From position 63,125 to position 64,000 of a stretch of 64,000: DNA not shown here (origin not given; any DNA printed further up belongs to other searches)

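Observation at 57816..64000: Translationally coupled six-gene periplasmic operon next to an IS5 scar: candidate undescribed copper/haem redox system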

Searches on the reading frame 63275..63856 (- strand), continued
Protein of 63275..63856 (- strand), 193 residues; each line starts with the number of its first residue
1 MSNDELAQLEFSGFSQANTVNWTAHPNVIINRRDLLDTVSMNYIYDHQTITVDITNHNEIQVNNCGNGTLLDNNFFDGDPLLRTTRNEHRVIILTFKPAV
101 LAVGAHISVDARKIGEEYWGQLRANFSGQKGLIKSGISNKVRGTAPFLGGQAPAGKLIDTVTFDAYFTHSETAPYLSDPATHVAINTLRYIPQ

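Call 53: get_annotated_region(hit=H3, flank=8000)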
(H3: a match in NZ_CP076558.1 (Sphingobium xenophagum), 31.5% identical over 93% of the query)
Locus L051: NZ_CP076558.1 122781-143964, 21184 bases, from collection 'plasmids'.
description: Sphingobium xenophagum strain PH3-15 plasmid pSH1, complete sequence
organism: Sphingobium xenophagum (NCBI taxid 121428)
taxonomy: Bacteria; Pseudomonadota; Alphaproteobacteria; Sphingomonadales; Sphingomonadaceae; Sphingobium; Sphingobium xenophagum
host: -; source: bacteria,La Roche-Posay thermal water; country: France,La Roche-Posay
typing (MOB-suite, as given by PLSDB): non-mobilizable; replicon rep_cluster_694
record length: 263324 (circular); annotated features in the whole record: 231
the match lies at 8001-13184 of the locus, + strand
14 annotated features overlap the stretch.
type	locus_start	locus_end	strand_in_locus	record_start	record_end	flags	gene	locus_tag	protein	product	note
CDS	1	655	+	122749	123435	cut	-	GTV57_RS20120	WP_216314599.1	ParA family protein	-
CDS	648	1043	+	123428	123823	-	-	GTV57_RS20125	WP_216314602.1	hypothetical protein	-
CDS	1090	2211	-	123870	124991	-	-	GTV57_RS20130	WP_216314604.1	replication initiation protein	GO:0006270 - DNA replication initiation [Evidence IEA]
CDS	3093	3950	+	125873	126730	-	-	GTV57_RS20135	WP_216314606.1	toprim domain-containing protein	-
CDS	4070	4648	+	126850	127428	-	-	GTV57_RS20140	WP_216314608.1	NAD(P)H-dependent oxidoreductase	-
CDS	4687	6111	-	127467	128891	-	-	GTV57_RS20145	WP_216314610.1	hypothetical protein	-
CDS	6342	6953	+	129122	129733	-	-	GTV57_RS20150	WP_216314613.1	DarT ssDNA thymidine ADP-ribosyltransferase family protein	-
CDS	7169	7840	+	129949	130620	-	-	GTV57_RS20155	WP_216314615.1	hypothetical protein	-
CDS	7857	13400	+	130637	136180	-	-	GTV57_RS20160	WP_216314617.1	hypothetical protein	-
CDS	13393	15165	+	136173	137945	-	-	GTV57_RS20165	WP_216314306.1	hypothetical protein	-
CDS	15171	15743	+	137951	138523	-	-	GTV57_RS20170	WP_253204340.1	SCO family protein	-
CDS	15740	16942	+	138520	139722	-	-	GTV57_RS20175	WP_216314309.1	c-type cytochrome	-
CDS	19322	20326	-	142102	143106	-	-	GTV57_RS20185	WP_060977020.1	site-specific integrase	GO:0015074 - DNA integration [Evidence IEA]; GO:0006310 - DNA recombination [Evidence IEA]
CDS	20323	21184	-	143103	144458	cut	-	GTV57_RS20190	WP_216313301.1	tyrosine-type recombinase/integrase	GO:0015074 - DNA integration [Evidence IEA]; GO:0006310 - DNA recombination [Evidence IEA]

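Call 54: search_solved_structures(query=L002:3801-9989:+, max_evalue=1e-20, show_alignments=1)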
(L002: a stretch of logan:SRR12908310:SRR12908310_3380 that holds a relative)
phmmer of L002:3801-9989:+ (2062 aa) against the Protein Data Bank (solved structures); distinct sequences matched with E-value up to 1e-20: 1.
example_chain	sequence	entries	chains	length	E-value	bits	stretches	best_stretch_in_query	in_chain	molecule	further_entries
9bxa_A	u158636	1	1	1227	5.7e-95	321.8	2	487-665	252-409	MnxG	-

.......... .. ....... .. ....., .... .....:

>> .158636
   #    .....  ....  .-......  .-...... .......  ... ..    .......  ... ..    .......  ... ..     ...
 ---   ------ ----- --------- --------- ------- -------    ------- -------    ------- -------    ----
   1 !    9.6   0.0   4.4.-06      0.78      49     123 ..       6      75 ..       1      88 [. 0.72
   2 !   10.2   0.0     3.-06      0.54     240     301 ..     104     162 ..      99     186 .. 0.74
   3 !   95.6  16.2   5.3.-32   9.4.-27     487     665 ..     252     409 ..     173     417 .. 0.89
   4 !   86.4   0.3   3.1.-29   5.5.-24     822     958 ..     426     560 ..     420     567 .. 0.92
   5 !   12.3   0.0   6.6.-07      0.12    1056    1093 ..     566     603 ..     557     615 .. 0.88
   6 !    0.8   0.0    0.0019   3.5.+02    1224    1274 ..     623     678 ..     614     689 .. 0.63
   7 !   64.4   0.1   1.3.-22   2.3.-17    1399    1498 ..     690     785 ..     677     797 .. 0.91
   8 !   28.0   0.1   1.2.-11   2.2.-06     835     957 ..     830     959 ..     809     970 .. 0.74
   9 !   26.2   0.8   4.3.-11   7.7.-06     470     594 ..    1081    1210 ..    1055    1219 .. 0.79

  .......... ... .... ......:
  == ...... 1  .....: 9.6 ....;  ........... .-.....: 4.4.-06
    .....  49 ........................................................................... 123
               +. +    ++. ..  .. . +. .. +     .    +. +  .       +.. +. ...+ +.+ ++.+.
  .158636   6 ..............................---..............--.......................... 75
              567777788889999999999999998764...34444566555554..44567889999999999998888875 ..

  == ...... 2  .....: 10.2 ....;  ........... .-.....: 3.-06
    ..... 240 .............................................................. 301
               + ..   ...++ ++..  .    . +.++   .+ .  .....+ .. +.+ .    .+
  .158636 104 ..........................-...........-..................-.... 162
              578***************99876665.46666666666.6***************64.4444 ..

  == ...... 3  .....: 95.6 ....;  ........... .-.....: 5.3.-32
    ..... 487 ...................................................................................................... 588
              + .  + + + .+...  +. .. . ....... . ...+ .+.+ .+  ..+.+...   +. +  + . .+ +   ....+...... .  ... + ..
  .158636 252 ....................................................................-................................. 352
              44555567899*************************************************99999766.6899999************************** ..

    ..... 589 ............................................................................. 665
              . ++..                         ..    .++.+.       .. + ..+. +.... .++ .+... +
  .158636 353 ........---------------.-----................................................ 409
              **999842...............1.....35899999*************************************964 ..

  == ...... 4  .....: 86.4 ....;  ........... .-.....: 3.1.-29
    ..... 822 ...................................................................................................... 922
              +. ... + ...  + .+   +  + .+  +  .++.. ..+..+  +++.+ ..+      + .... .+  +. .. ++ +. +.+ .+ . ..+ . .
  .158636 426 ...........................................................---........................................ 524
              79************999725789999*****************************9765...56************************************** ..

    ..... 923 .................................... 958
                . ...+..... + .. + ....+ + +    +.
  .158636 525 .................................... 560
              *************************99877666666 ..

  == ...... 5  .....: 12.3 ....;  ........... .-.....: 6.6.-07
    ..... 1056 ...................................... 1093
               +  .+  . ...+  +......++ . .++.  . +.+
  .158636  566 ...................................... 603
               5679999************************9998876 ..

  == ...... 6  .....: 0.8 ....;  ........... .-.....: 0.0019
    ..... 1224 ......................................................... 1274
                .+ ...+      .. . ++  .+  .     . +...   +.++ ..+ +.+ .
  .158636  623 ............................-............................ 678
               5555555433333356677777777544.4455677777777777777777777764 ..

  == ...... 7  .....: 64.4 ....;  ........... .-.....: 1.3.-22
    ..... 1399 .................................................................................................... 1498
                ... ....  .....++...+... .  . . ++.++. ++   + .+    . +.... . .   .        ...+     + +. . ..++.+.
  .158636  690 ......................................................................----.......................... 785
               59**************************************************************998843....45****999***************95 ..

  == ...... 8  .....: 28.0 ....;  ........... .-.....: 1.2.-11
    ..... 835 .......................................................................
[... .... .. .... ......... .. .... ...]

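Call 59: search_protein_families(library=pfam, proteins=[L050:19164-20315:+, L050:18823-19197:+, L050:14470-15105:+, L051:7169-7840:+, L051:13393-15165:+, L051:15740-16942:+, L050:17511-18821:+], max_evalue=0.01)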
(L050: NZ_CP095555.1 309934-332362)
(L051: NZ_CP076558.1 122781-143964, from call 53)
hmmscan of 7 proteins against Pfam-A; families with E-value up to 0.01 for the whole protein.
L050:19164-20315:+ (383 aa): 0 families

L050:18823-19197:+ (124 aa): 0 families

L050:14470-15105:+ (211 aa): 0 families

L051:7169-7840:+ (223 aa): 0 families

L051:13393-15165:+ (590 aa): 0 families

L051:15740-16942:+ (400 aa): 2 families
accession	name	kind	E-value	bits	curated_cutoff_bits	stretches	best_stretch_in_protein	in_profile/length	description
PF00034.26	Cytochrom_C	-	0.00034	22.3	21.3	1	54-132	9-89/90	Cytochrome c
PF13442.11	Cytochrome_CBB3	-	0.0078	17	27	0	54-129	11-68/68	Cytochrome C oxidase, cbb3-type, subunit III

L050:17511-18821:+ (436 aa): 2 families
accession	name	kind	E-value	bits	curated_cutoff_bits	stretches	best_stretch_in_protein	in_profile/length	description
PF00034.26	Cytochrom_C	-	2.6e-06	29.1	21.3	1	50-131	10-87/90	Cytochrome c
PF13442.11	Cytochrome_CBB3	-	6.7e-05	23.6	27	1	50-130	12-68/68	Cytochrome C oxidase, cbb3-type, subunit III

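Call 60: get_annotated_region(hit=H2, flank=8000)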
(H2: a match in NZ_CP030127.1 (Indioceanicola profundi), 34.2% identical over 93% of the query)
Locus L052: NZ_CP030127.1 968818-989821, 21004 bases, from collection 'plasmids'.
description: Indioceanicola profundi strain SCSIO 08040 plasmid unnamed1, complete sequence
organism: Indioceanicola profundi (NCBI taxid 2220096)
taxonomy: Bacteria; Pseudomonadota; Alphaproteobacteria; Rhodospirillales; Azospirillaceae; Indioceanicola; Indioceanicola profundi
host: -; source: sediment; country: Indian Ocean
typing (MOB-suite, as given by PLSDB): non-mobilizable
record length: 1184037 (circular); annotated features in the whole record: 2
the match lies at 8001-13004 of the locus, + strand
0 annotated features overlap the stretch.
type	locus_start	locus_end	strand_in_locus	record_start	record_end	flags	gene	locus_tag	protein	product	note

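Call 61: get_annotated_region(hit=H4, flank=8000)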
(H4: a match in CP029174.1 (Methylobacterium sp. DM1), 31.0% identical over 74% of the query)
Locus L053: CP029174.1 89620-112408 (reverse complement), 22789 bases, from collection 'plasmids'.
description: Methylobacterium sp. DM1 plasmid pLVM1, complete sequence
organism: Methylobacterium sp. DM1 (NCBI taxid 2067957)
taxonomy: Bacteria; Pseudomonadota; Alphaproteobacteria; Hyphomicrobiales; Methylobacteriaceae; Methylobacterium; Methylobacterium sp. DM1
host: -; source: -; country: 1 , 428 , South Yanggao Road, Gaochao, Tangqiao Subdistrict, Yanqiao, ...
typing (MOB-suite, as given by PLSDB): conjugative; relaxase MOBP,MOBQ; mating-pair formation MPF_I
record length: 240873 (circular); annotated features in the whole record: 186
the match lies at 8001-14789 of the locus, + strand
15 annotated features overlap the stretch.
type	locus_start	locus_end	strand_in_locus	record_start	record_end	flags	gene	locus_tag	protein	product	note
CDS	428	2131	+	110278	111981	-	-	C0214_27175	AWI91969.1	AAA family ATPase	-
CDS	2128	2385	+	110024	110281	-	-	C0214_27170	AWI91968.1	hypothetical protein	-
CDS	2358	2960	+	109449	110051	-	-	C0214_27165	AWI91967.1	hypothetical protein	-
CDS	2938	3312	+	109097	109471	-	-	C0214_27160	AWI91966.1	hypothetical protein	-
CDS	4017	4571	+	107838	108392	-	-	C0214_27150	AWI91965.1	hypothetical protein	-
CDS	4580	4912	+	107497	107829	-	-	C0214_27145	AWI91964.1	hypothetical protein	-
CDS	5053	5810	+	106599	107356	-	-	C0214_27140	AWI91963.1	IS5-like element ISMpo7 family transposase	-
CDS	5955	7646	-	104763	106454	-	-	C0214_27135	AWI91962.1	hypothetical protein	-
CDS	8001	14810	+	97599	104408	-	-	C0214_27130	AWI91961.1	hypothetical protein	-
CDS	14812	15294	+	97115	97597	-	-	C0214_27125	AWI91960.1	hypothetical protein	-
CDS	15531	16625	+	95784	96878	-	-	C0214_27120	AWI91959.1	hypothetical protein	-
CDS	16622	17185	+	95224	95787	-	-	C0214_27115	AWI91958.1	hypothetical protein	-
CDS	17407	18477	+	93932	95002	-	-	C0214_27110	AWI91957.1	hypothetical protein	-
CDS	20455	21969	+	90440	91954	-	-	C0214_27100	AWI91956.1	IS21 family transposase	-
CDS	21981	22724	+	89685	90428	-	-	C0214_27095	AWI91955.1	AAA family ATPase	-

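Call 62: get_annotated_region(hit=H9, flank=8000)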
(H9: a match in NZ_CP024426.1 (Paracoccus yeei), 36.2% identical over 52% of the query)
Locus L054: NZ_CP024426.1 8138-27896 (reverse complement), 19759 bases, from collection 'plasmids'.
description: Paracoccus yeei strain TT13 plasmid pTT13-4, complete sequence
organism: Paracoccus yeei (NCBI taxid 147645)
taxonomy: Bacteria; Pseudomonadota; Alphaproteobacteria; Rhodobacterales; Paracoccaceae; Paracoccus; Paracoccus yeei
host: -; source: Homo sapiens,single cell,skin swab; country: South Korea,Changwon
typing (MOB-suite, as given by PLSDB): non-mobilizable; replicon rep_cluster_969
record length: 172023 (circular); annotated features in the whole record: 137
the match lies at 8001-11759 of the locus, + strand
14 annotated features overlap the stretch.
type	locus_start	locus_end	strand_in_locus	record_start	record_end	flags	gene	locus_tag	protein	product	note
CDS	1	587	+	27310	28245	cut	-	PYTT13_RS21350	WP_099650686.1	EamA family transporter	-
CDS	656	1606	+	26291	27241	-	-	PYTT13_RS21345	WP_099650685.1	TIGR03885 family FMN-dependent LLM class oxidoreductase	-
CDS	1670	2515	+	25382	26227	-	-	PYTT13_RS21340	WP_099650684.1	Ku protein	GO:0006303 - double-strand break repair via nonhomologous end joining [Evidence IEA]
CDS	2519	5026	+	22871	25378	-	ligD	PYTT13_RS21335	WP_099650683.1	DNA ligase D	GO:0006303 - double-strand break repair via nonhomologous end joining [Evidence IEA]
CDS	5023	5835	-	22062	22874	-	-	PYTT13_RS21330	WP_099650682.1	Ku protein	GO:0006303 - double-strand break repair via nonhomologous end joining [Evidence IEA]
CDS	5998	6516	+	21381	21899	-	-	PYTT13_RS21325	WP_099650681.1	hypothetical protein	-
CDS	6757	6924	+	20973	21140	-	-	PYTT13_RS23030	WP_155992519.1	hypothetical protein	-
CDS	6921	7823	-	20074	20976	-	-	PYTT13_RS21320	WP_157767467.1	serine protease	GO:0006508 - proteolysis [Evidence IEA]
CDS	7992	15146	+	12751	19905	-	-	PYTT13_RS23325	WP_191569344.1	hypothetical protein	-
CDS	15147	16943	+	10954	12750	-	-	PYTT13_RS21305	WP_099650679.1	hypothetical protein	-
CDS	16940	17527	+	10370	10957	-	-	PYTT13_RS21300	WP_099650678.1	SCO family protein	-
CDS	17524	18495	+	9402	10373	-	-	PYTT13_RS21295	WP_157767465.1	c-type cytochrome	-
CDS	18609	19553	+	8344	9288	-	choX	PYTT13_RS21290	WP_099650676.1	choline ABC transporter substrate-binding protein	GO:0015871 - choline transport [Evidence IEA]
CDS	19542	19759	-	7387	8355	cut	-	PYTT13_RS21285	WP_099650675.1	GlxA family transcriptional regulator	-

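Call 64: search_protein_representatives(alignment_id=A3)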
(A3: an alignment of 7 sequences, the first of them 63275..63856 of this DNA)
Query: 7 sequences, 217 profile positions. Proteins with E-value up to 0.001 (for the whole library): 83; up to 1e-10: 44; up to 1e-30: 7. The best 83 are listed.
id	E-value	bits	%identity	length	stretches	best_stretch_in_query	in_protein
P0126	4.7e-93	326.8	-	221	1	1-217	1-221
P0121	8.1e-60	218.2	-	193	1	1-217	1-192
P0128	4.0e-43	163.6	-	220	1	5-216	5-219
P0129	1.8e-38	148.4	-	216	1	1-214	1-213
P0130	2.3e-34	135.0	-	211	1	7-214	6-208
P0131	4.4e-34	134.1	-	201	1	67-216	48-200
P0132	9.6e-31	123.2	-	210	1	11-215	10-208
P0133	1.2e-28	116.3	-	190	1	4-217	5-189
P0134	1.1e-26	109.9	-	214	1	11-215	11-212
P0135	9.2e-26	106.9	-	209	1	6-216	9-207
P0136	4.8e-25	104.5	-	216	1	4-216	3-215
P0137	3.7e-23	98.4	-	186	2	58-214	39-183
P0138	1.5e-20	89.9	-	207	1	54-213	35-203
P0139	2.8e-19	85.7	-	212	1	68-215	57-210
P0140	4.3e-19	85.1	-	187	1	56-217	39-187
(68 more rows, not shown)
